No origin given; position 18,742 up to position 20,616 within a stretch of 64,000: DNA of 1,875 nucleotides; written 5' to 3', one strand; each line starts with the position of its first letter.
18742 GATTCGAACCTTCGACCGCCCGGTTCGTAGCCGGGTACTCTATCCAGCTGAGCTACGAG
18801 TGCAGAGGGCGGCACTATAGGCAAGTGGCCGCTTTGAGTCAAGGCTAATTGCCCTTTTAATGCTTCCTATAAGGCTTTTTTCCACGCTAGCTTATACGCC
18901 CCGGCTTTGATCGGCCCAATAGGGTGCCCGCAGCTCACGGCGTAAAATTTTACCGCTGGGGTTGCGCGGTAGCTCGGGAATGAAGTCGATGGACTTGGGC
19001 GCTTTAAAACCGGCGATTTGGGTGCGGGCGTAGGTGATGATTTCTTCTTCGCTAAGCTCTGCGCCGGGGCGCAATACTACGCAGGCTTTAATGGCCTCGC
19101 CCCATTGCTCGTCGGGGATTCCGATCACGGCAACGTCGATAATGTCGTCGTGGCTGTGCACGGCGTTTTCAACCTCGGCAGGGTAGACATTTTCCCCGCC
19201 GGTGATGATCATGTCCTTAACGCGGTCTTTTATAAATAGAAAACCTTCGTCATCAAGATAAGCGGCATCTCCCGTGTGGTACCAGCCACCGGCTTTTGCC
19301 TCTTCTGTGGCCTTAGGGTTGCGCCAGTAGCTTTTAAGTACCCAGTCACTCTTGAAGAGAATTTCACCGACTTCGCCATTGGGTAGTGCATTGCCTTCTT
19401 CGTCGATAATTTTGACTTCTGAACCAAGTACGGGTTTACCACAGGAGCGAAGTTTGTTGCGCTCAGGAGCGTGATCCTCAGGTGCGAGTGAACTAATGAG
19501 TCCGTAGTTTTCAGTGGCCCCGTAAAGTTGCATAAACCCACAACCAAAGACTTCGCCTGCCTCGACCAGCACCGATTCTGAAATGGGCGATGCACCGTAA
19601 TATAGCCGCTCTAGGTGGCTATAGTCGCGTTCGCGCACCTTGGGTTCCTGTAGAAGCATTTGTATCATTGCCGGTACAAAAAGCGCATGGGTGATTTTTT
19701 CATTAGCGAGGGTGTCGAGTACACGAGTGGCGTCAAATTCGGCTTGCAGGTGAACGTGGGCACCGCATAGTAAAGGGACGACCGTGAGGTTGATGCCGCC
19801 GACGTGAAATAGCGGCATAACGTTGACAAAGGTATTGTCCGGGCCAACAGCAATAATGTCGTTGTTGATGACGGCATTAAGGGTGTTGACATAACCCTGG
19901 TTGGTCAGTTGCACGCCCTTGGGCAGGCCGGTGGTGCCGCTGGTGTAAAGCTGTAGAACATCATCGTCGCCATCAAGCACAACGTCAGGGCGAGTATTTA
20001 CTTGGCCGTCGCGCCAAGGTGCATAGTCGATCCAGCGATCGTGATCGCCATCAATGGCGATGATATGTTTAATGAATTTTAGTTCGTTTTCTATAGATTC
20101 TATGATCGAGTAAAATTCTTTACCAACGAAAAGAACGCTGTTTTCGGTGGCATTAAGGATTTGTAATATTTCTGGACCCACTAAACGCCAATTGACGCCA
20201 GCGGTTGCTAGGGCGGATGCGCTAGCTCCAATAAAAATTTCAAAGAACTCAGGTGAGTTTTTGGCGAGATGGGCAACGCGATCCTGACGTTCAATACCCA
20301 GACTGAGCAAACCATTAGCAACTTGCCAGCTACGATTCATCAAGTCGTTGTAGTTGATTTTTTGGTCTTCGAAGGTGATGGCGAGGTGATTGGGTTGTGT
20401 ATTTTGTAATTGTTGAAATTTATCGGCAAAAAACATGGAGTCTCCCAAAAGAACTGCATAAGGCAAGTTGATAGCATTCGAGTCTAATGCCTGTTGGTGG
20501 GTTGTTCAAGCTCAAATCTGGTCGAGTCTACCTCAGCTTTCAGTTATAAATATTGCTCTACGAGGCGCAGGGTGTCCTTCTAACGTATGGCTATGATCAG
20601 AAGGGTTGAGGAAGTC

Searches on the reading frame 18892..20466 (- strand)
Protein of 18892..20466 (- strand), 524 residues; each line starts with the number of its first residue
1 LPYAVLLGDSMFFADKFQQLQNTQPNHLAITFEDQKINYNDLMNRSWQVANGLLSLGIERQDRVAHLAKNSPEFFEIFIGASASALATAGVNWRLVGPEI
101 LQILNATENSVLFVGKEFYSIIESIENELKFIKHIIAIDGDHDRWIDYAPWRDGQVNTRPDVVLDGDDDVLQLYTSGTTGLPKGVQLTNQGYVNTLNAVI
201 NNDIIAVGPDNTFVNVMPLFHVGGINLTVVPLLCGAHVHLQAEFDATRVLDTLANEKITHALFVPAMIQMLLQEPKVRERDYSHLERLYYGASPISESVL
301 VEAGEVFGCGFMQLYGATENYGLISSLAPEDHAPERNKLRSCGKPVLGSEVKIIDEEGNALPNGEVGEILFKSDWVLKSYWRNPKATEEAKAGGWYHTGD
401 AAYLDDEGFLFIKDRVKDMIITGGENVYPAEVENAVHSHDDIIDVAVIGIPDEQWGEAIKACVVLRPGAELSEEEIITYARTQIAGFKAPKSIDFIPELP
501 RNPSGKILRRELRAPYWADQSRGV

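Call 60: search_protein_families(library=pfam, proteins=[window:18892-20466:-], max_evalue=0.01)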
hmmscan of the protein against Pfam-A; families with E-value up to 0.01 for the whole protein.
window:18892-20466:- (524 aa): 2 families
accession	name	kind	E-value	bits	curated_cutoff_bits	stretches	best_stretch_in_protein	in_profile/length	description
PF00501.34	AMP-binding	-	5.1e-79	266.3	29.9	1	19-381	3-384/384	AMP-binding enzyme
PF13193.12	AMP-binding_C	-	1.2e-21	77.9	24.5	1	431-506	1-76/76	AMP-binding enzyme C-terminal domain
